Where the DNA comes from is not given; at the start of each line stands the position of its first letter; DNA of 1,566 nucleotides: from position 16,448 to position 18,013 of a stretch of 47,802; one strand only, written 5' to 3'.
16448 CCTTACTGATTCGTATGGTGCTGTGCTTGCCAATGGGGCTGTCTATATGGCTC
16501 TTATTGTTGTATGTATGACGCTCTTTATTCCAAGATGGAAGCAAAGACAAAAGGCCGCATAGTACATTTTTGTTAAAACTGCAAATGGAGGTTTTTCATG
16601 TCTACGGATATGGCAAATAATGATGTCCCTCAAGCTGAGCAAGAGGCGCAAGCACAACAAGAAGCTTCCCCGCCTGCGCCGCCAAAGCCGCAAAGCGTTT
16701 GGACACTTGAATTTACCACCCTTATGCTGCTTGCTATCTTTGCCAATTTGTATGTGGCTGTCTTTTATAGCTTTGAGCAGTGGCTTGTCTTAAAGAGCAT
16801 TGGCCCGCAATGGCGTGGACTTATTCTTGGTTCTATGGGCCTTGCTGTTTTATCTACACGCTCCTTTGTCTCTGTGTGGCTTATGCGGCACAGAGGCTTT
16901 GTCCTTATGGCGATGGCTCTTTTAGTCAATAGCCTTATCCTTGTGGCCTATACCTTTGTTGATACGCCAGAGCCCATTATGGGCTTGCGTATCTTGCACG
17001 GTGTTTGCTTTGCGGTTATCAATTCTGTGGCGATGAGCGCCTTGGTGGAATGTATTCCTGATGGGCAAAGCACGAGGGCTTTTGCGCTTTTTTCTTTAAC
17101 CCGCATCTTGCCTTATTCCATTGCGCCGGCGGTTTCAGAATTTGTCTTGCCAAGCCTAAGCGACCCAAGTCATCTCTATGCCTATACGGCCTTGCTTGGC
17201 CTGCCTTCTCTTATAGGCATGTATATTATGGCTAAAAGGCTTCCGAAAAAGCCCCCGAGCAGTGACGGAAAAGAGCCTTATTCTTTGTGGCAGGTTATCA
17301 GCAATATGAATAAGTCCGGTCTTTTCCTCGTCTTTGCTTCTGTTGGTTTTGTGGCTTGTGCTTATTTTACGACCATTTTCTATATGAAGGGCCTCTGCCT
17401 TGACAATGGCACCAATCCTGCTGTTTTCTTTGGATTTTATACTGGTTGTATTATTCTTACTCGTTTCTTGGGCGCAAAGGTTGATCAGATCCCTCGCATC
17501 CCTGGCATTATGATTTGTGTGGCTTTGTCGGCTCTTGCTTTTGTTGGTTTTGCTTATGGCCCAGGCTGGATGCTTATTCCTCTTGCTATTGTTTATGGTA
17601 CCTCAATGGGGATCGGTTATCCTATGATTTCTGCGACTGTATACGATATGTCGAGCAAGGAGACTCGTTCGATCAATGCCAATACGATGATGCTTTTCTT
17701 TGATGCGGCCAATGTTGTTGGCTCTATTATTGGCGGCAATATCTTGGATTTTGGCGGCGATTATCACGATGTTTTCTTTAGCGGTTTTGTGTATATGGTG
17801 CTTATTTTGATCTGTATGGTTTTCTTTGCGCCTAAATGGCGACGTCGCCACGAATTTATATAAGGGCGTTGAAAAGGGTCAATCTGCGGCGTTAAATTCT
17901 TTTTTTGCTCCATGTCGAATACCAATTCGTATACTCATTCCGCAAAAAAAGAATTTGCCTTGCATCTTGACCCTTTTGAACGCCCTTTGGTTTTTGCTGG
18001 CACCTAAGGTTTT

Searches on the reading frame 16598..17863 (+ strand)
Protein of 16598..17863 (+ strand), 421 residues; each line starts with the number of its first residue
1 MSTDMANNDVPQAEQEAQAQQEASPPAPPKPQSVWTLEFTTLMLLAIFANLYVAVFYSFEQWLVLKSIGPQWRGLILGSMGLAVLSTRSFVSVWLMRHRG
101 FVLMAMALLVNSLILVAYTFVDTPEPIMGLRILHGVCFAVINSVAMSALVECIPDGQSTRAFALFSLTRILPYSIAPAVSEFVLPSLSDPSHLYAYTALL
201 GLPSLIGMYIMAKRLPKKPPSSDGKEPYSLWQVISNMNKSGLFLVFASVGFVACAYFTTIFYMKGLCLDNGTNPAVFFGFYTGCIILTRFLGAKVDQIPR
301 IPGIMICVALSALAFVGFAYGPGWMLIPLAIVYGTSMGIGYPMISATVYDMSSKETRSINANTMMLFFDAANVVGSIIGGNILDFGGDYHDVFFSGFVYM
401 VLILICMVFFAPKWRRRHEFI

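Call 3: search_protein_families(library=pfam, proteins=[window:16598-17863:+])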
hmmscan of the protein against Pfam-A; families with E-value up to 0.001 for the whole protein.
window:16598-17863:+ (421 aa): 2 families
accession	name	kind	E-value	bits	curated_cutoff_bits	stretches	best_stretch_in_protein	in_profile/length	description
PF07690.21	MFS_1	-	1.2e-20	74.1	33.4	2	44-261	3-226/347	Major Facilitator Superfamily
PF05977.19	MFS_3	-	0.00037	19.5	27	0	306-406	86-186/524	Transmembrane secretion effector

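Call 4: search_protein_families(library=ncbifam, proteins=[window:16598-17863:+])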
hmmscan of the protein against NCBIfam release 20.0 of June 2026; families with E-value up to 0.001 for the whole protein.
window:16598-17863:+ (421 aa): 6 families
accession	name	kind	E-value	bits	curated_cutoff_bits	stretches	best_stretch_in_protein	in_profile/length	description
NF003477.0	PRK05122.1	subfamily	2.1e-10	39.8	374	1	199-410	185-390/404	MFS transporter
NF047574.1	opine_export_Sa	equivalog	5.9e-09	35.4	235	1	73-410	43-383/388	staphylopine family metallophore export MFS transporter CntE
NF009048.0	PRK12382.1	subfamily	4.5e-07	29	364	1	201-409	186-387/392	arabinose transporter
NF037955.1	mfs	subfamily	0.00016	20.8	100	1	17-183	180-344/366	MFS transporter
TIGR00880.1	2_A_01_02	superfamily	0.00025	21.2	131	1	292-410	19-137/141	multidrug resistance protein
TIGR00710.1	efflux_Bcr_CflA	subfamily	0.00065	19.2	200.9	1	290-417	59-186/385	Bcr/CflA family efflux MFS transporter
